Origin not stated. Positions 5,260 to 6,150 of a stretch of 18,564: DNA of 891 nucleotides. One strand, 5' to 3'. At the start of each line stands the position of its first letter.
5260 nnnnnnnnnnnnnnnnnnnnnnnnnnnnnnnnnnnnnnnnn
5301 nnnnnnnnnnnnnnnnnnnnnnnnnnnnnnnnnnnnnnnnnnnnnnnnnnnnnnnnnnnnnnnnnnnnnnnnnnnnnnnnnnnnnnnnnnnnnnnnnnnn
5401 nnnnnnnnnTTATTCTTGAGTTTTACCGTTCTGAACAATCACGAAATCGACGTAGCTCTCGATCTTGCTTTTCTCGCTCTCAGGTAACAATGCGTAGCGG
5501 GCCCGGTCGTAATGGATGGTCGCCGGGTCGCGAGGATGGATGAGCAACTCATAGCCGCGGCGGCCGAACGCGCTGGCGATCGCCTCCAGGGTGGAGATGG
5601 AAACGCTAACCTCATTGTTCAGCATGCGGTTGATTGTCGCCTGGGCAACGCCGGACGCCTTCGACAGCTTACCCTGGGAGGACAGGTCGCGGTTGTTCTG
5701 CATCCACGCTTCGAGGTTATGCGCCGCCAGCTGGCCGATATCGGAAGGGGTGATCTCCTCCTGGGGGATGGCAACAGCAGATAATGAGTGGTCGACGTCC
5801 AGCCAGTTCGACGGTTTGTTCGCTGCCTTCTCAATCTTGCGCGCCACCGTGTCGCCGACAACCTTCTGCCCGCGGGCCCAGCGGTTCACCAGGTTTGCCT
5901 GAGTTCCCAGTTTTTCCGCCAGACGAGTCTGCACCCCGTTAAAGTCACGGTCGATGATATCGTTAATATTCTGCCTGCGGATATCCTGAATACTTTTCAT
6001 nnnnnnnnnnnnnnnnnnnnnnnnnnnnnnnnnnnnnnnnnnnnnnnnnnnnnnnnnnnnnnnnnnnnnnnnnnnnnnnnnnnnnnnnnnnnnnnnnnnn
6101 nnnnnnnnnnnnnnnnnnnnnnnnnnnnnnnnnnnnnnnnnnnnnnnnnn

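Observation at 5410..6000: Repressor with tandem HTH domains and no autocleavage module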

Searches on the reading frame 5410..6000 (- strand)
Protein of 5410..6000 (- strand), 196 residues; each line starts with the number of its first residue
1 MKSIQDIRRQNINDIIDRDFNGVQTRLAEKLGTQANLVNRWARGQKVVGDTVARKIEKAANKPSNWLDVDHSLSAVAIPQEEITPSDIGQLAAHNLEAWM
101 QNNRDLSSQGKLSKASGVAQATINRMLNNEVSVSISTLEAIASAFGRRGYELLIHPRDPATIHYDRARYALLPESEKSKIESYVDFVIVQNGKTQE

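Call 3: search_protein_families(library=pfam, proteins=[window:5410-6000:-], max_evalue=1)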
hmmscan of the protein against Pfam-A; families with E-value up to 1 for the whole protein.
window:5410-6000:- (196 aa): 8 families
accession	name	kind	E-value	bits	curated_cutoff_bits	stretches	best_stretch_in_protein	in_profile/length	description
PF01381.28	HTH_3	-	1.1e-13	51.4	23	2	108-148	11-51/55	Helix-turn-helix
PF13443.12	HTH_26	-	4.3e-09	36.9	22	1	108-155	12-60/63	Cro/C1-type HTH DNA-binding domain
PF15943.11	YdaS_toxin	-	1.7e-06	28.2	30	1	21-61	8-48/65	Bacterial toxin YdaS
PF13560.12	HTH_31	-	6.2e-06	26.9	27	1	108-147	16-56/64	Helix-turn-helix domain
PF00356.27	LacI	-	0.0011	19.2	27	1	114-150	7-43/46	Bacterial regulatory proteins, lacI family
PF01316.27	Arg_repressor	-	0.06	13.6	27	0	28-58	16-47/70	Arginine repressor, DNA binding domain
PF01418.23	HTH_6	-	0.15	12.5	28.3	0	103-126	32-54/77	Helix-turn-helix domain, rpiR family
PF12482.14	DUF3701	-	0.18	12.4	26.9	0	88-108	57-77/93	Phage integrase protein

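Call 4: search_protein_families(library=phrogs, proteins=[window:5410-6000:-], max_evalue=0.01)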
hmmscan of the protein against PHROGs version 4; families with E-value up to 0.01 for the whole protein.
window:5410-6000:- (196 aa): 24 families
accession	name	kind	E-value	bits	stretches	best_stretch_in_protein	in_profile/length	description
phrog_13326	-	unknown function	3e-24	86.8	1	100-194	1-96/151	-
phrog_8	-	transcription regulation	3.1e-23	83.8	1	10-183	79-245/346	transcriptional regulator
phrog_5736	-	transcription regulation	1e-11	46.1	1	4-87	3-88/133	transcriptional regulator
phrog_4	-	transcription regulation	6.3e-09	36.3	1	19-149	62-188/400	transcriptional repressor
phrog_12107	-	transcription regulation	9.6e-09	36.4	1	1-74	1-80/142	transcriptional repressor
phrog_2328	-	transcription regulation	1.3e-08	35.7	2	24-67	31-74/128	transcriptional repressor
phrog_4583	-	transcription regulation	6.4e-08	33.5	1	104-148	21-65/81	transcriptional repressor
phrog_2439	-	transcription regulation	2.1e-07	31.2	1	108-147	22-61/367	transcriptional regulator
phrog_35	-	transcription regulation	3.4e-07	31.5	1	9-61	75-125/181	transcriptional repressor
phrog_7241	-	transcription regulation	4.8e-07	30.9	1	92-149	62-117/122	transcriptional regulator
phrog_3949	-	transcription regulation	9.5e-07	30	1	94-154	11-74/161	transcriptional repressor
phrog_9103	-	transcription regulation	1.4e-06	29.3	1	102-160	18-75/78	transcriptional repressor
phrog_1373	-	transcription regulation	1.9e-06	29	1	108-147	78-117/166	transcriptional regulator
phrog_2967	-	transcription regulation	7.6e-06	26.6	0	93-146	12-63/225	transcriptional regulator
phrog_1124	-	transcription regulation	0.00022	21.8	0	94-145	7-59/177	transcriptional regulator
phrog_1381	-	moron, auxiliary metabolic gene and host takeover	0.00063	20.1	0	13-74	18-80/264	plasmid antitoxin with HTH domain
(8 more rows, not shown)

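Call 5: search_solved_structures(query=window:5410-6000:-, max_evalue=10, show_alignments=3)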
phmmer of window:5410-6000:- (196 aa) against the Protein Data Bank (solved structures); distinct sequences matched with E-value up to 10: 7.
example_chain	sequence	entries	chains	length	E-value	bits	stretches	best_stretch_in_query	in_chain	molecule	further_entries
5d50_A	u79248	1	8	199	1.2e-48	168.7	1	1-192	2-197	Repressor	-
5d4z_A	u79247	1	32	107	4.6e-23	85.4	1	91-192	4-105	Repressor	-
3vk0_A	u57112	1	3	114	0.0021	21.3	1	77-173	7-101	Transcriptional regulator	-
6af3_B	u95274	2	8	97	0.0046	20.2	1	64-147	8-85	HigA antitoxin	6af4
9lx2_A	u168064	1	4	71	0.38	14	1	108-140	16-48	anti-CRISPR-associated protein Aca11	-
5wxl_B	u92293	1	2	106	0.41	13.8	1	86-173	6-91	Regulator of ribosome biosynthesis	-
5ysz_A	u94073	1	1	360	0.51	13.6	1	113-158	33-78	Transcriptional regulator, LacI family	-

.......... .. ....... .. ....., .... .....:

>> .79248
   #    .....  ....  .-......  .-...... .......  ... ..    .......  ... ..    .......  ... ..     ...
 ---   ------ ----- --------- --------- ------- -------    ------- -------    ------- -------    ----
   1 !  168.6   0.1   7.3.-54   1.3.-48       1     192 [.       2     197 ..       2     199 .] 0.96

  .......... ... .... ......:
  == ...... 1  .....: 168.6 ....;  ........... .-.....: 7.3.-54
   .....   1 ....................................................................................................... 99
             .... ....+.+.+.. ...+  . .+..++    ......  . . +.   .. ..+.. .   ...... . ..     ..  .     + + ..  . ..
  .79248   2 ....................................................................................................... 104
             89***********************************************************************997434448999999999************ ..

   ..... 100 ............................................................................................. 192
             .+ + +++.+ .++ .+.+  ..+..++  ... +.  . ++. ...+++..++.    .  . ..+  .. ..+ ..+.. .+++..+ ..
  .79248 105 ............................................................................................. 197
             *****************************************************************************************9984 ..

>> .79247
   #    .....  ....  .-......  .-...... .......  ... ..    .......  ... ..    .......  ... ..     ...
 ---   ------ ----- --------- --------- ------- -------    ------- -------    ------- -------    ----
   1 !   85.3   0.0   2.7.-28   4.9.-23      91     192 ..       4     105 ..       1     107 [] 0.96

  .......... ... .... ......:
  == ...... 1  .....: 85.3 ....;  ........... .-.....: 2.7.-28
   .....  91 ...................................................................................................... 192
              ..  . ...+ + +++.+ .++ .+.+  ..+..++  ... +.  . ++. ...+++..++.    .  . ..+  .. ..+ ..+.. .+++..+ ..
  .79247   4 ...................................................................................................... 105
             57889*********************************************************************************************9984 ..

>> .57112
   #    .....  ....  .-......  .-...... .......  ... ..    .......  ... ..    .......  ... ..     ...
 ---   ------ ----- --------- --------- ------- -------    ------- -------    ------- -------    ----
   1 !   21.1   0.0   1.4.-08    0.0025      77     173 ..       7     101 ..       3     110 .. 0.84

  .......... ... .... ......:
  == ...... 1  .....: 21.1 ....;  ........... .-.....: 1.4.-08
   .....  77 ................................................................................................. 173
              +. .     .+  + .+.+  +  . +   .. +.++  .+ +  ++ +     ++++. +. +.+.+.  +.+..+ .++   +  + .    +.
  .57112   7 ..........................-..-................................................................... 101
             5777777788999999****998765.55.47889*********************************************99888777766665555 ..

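Call 21: search_dna_similar(query=window:5410-6000:-, collection=phages, mode=protein, max_rows=60)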
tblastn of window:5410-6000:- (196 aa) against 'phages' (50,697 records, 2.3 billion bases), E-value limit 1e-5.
Records with a match: 38; places in all: 38; records where one place covers at least 80% of the query: 36.
Best place of each record, by identity: 95-99% 1; 60-80% 19; <60% 18.
By first word of the organism name: Escherichia 16; Salmonella 12; Klebsiella 4; Enterobacter 3; Pseudomonas 2; phage 1.
By host as written in the record: - 4; Escherichia coli O157:H7 4; Salmonella enterica subsp. enterica serovar Heidelberg 3; Escherichia coli O103:H25 strain NIPH-11060424/NVH-734 2; Escherichia coli 2; Enterobacter sp. CT7 2; Salmonella enterica subsp. enterica STW-2 2; pathenogenic Salmonella bacterium 2; and 14 more.
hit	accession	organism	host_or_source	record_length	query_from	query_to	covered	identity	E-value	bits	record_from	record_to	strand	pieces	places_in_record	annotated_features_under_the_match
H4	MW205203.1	Enterobacter phage BUCT554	Enterobacter cloacae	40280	20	196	90%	98.3%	1e-113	360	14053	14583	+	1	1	transcriptional regulator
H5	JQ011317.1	Escherichia phage TL-2011b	Escherichia coli O103:H25 strain ...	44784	20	196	90%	75.1%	3e-85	279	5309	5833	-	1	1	helix-turn-helix protein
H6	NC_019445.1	Escherichia phage TL-2011b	Escherichia coli O103:H25 strain ...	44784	20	196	90%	75.1%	3e-85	279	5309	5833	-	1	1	helix-turn-helix domain-containing protein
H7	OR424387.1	Escherichia phage HEMP4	Escherichia coli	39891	20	196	90%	75.1%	1e-84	277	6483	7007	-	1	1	record has no annotation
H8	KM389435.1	Escherichia phage Phi05_1999 B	-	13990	20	196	90%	75.1%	2e-84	277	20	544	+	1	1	record has no annotation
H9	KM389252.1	Escherichia phage Phi05_2388 B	-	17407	20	196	90%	75.1%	2e-84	276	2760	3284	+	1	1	record has no annotation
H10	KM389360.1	Escherichia phage Phi05_1387 B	-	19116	20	196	90%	75.1%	2e-84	276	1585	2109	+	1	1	record has no annotation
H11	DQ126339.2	Escherichia phage phiV10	Escherichia coli O157:H7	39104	20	196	90%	75.1%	2e-84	276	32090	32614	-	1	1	putative transcriptional repressor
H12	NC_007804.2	Escherichia phage phiV10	Escherichia coli O157:H7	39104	20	196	90%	75.1%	2e-84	276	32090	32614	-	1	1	helix-turn-helix domain-containing protein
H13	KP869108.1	Escherichia coli O157 typing phage 10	Escherichia coli O157:H7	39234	20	196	90%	75.1%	2e-84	276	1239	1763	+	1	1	helix-turn-helix protein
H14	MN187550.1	Escherichia phage phiv142-3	Escherichia coli DE142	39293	20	196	90%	75.1%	2e-84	276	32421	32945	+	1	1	putative repressor protein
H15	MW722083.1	Escherichia phage vB_EcoP_ZX5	Escherichia coli YO1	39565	20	196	90%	75.1%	2e-84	276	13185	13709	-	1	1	repressor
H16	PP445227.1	Escherichia phage EC.W1-9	Escherichia coli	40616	20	196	90%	75.1%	2e-84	276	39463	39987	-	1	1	putative repressor protein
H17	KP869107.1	Escherichia coli O157 typing phage 9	Escherichia coli O157:H7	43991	20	196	90%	75.1%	2e-84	276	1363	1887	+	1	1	helix-turn-helix protein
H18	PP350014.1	phage PH444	-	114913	20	196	90%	75.1%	2e-84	276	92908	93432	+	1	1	record has no annotation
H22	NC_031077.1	Enterobacter phage Tyrion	Enterobacter sp. CT7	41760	20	196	90%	66.9%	4e-75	250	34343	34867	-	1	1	helix-turn-helix transcriptional regulator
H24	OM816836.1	Klebsiella phage vB_KpnP_BUCT711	Klebsiella pneumoniae BUCT711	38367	20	191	88%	45.4%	5e-42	155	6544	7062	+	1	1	helix-turn-helix transcriptional regulator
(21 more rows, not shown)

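Call 38: find_homologous_proteins(query=window:5410-6000:-, max_evalue=0.001)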
Query window:5410-6000:- (196 aa): 90 proteins with E <= 0.001 among 222 candidates.
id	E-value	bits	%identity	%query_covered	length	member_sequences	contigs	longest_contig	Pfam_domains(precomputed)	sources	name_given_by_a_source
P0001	5.0e-120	416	99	100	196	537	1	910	PF15943.12,PF01381.29,PF13443.13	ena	-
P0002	4.5e-97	341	81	99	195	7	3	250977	PF15943.12,PF01381.29,PF13443.13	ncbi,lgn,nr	ncbi:TPA: helix-turn-helix domain-containing protein [Escherichia coli]|nr:helix-turn-helix domain-c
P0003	7.2e-97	341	79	98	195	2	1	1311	PF00356.28,PF15943.12,PF01381.29,PF13443.13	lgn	-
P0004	4.5e-96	338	77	100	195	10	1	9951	PF15943.12,PF01381.29,PF13560.13,PF13443.13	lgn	-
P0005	2.8e-95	335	79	100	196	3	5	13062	PF15943.12,PF01381.29,PF13443.13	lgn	-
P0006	1.1e-94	333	77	99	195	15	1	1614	PF00356.28,PF15943.12,PF01381.29,PF13443.13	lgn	-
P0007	4.7e-93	328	77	98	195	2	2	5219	PF15943.12,PF01381.29,PF13443.13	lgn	-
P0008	3.2e-92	325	77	98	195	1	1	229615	PF15943.12,PF01381.29,PF13443.13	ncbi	ncbi:helix-turn-helix domain-containing protein [Citrobacter braakii]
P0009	1.6e-91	323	76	98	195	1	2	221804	PF01381.29,PF13443.13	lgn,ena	-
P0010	5.2e-91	321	76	100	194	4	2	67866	PF01381.29,PF13443.13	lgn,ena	-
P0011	7.9e-90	318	74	100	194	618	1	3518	PF00356.28,PF01381.29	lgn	-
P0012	1.0e-88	314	75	98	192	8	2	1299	PF15943.12,PF01381.29,PF13443.13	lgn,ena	-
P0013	2.2e-86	306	72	100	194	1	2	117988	PF01381.29,PF13443.13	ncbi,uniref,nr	ncbi:transcriptional regulator [Superficieibacter electus]|uniref:Transcriptional regulator n=1 Tax=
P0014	5.0e-86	305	73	100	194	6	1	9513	PF15943.12,PF01381.29,PF13443.13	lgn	-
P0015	7.8e-86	305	73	99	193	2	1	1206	PF01381.29,PF13443.13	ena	-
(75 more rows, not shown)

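Call 50: predict_structure(alignment_id=A2)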
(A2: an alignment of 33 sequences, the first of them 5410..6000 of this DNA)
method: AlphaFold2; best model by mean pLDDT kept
length: 196 residues; sequences in the alignment: 33
mean_pLDDT: 80.0   pTM: 0.42
mean pLDDT of the five models: 80.0, 79.6, 79.0, 77.6, 68.1
residues with pLDDT >= 90: 37; 70-90: 121; 50-70: 27; < 50: 11
segments of 3 or more residues with pLDDT < 50: 76-85
pLDDT, mean of each block of 10 residues (from residue 1): 86 89 87 91 91 91 88 53 59 87 84 90 85 82 86 73 62 79 74 55
secondary structure, 60 per line:
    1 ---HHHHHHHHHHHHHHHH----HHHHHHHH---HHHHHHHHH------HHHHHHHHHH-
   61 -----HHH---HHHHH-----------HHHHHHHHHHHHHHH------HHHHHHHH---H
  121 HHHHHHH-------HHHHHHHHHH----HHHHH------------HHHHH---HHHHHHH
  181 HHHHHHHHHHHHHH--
elements in order: H4-19 H24-31 H35-43 H50-59 H72-76 H88-102 H109-116 H120-127 H135-144 H149-153 H166-170 H174-194

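Call 52: fold_search(model_id=the predicted structure, library=pdb)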
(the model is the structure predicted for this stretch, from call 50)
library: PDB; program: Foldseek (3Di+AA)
matches with E <= 10: 398; with E <= 0.001: 11
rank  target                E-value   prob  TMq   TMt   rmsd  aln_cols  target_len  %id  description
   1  5d50_K                4.5e-10  1.00  0.38  0.44  15.2       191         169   44  Crystal structure of Rep-Ant complex from Salmonella-temperate phage (released 2016-04-27)
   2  5d50_A                6.3e-10  1.00  0.38  0.43  14.9       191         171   44  Crystal structure of Rep-Ant complex from Salmonella-temperate phage (released 2016-04-27)
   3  5d50_I                7.0e-10  1.00  0.38  0.43  15.1       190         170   44  Crystal structure of Rep-Ant complex from Salmonella-temperate phage (released 2016-04-27)
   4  5d4z_H                4.0e-06  1.00  0.40  0.72   4.6        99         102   41  Crystal structure of Repressor from Salmonella-temperate phage (released 2016-04-27)
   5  5d4z_1                1.7e-05  1.00  0.39  0.67   5.1       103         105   42  Crystal structure of Repressor from Salmonella-temperate phage (released 2016-04-27)
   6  5d4z_3                1.1e-04  1.00  0.38  0.68   4.3        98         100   41  Crystal structure of Repressor from Salmonella-temperate phage (released 2016-04-27)
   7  5d4z_J                1.3e-04  1.00  0.38  0.66   4.5       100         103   41  Crystal structure of Repressor from Salmonella-temperate phage (released 2016-04-27)
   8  5d4z_2                1.7e-04  1.00  0.37  0.65   5.2        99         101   41  Crystal structure of Repressor from Salmonella-temperate phage (released 2016-04-27)
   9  5d50_J                3.4e-04  1.00  0.33  0.59  10.2       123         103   37  Crystal structure of Rep-Ant complex from Salmonella-temperate phage (released 2016-04-27)
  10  5d50_D                4.1e-04  1.00  0.33  0.58  10.2       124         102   38  Crystal structure of Rep-Ant complex from Salmonella-temperate phage (released 2016-04-27)
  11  5d50_B                6.0e-04  1.00  0.32  0.54   7.3       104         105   40  Crystal structure of Rep-Ant complex from Salmonella-temperate phage (released 2016-04-27)
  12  5d50_L                1.5e-03  1.00  0.32  0.54   9.3       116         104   35  Crystal structure of Rep-Ant complex from Salmonella-temperate phage (released 2016-04-27)
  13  3vk0_B                1.6e-02  1.00  0.33  0.72   5.0        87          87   22  Crystal Structure of hypothetical transcription factor NHTF from Neisseria (released 2012-03-14)
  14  3vk0_C                4.0e-02  1.00  0.33  0.72   1.3        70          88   24  Crystal Structure of hypothetical transcription factor NHTF from Neisseria (released 2012-03-14)
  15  3vk0_A                4.2e-02  1.00  0.33  0.71   1.3        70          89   24  Crystal Structure of hypothetical transcription factor NHTF from Neisseria (released 2012-03-14)
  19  6af3_H                1.4e-01  0.99  0.27  0.55   8.9        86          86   32  Toxin-Antitoxin module from Streptococcus pneumoniae (released 2019-08-14)
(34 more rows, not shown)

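Call 58: find_encoding_contigs(protein=window:5410-6000:-, flank=10000, max_places=8)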
Protein window:5410-6000:- (196 aa): 25 contigs read that carry it; 8 places shown.
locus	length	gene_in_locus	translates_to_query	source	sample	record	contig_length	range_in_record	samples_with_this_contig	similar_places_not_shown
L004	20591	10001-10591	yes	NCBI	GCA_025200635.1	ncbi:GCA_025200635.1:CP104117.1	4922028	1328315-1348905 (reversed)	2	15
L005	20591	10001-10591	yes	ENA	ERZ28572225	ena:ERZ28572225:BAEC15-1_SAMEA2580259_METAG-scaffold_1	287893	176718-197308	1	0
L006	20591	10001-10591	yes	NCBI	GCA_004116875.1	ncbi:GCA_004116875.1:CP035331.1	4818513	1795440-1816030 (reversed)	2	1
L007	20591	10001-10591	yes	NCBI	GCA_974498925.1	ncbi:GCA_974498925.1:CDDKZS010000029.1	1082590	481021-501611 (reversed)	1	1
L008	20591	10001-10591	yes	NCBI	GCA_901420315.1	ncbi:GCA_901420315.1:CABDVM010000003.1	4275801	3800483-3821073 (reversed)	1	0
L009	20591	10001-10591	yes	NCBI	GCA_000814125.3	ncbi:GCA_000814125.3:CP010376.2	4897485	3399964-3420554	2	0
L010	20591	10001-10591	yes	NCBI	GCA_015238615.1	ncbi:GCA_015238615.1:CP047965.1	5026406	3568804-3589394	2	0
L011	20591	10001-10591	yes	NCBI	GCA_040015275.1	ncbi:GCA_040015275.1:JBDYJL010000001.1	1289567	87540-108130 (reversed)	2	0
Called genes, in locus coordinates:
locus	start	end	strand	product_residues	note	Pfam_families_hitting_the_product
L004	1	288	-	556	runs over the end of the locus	PF12236:Head-tail_con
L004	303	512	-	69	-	-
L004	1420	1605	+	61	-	-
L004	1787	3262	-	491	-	-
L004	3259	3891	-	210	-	PF03592:Terminase_2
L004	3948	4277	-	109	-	-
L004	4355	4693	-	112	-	-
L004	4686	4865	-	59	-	-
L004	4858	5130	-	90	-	-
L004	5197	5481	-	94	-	PF15944:DUF4752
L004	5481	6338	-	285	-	-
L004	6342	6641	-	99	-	PF13935:Ead_Ea22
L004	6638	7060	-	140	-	-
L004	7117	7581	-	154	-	PF02075:RuvC (weak)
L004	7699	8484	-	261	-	PF06992:Phage_lambda_P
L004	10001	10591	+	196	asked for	PF15943:YdaS_toxin (faint), PF13443:HTH_26 (weak), PF01381:HTH_3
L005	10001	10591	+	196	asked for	PF15943:YdaS_toxin (faint), PF13443:HTH_26 (weak), PF01381:HTH_3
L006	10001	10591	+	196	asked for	PF15943:YdaS_toxin (faint), PF13443:HTH_26 (weak), PF01381:HTH_3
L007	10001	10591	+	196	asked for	PF15943:YdaS_toxin (faint), PF13443:HTH_26 (weak), PF01381:HTH_3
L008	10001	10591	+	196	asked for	PF15943:YdaS_toxin (faint), PF13443:HTH_26 (weak), PF01381:HTH_3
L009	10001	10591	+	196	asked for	PF15943:YdaS_toxin (faint), PF13443:HTH_26 (weak), PF01381:HTH_3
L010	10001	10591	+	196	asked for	PF15943:YdaS_toxin (faint), PF13443:HTH_26 (weak), PF01381:HTH_3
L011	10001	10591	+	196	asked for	PF15943:YdaS_toxin (faint), PF13443:HTH_26 (weak), PF01381:HTH_3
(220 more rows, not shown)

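Call 62: get_annotated_region(hit=H12, flank=1200)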
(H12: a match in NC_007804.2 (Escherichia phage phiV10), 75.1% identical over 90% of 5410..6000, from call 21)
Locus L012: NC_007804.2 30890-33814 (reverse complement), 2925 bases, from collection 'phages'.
description: Escherichia phage phiV10, complete genome.
organism: Escherichia phage phiV10 (NCBI taxid 343516)
taxonomy: Viruses; Duplodnaviria; Heunggongvirae; Uroviricota; Caudoviricetes; Uetakevirus; Uetakevirus phiV10
host: Escherichia coli O157:H7; source: -; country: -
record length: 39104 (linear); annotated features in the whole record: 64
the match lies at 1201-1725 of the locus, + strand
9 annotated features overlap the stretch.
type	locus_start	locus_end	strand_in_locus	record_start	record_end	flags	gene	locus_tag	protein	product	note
CDS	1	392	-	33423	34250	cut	-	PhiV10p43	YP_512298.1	replication initiation protein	identified by similarity: HAMAP Accession Number MF_01061 (DnaT family)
CDS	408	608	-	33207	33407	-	-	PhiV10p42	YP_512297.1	hypothetical protein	similar to hypothetical protein epsilon15p40 from Enterobacteria phage epsilon15, Accession Number NP_848248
regulatory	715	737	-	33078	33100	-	-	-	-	terminator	putative rho-independent terminator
CDS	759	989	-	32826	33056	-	-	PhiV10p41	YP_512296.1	hypothetical protein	similar to hypothetical protein epsilon15p39 from Enterobacteria phage epsilon15, Accession Number NP_848247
CDS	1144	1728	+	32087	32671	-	-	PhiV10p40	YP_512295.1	helix-turn-helix domain-containing protein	two helix-turn-helix motifs (Pfam Accession Number PF01381); similar to putative repressor epsilon15p38 from ...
regulatory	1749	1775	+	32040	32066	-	-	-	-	terminator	putative rho-independent terminator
CDS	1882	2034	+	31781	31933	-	-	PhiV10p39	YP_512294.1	hypothetical protein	similar to hypothetical protein epsilon15p37 from Enterobacteria phage epsilon15, Accession Number NP_848245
CDS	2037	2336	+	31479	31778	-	-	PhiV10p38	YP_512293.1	hypothetical protein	similar to hypothetical protein epsilon15p36 from Enterobacteria phage epsilon15, Accession Number NP_848244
CDS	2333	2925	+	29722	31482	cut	-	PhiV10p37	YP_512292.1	RecT-like ssDNA annealing protein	fusion of RecE (exodeoxyribonuclease VIII) and RecT (single-strand annealing protein) recombination proteins; ...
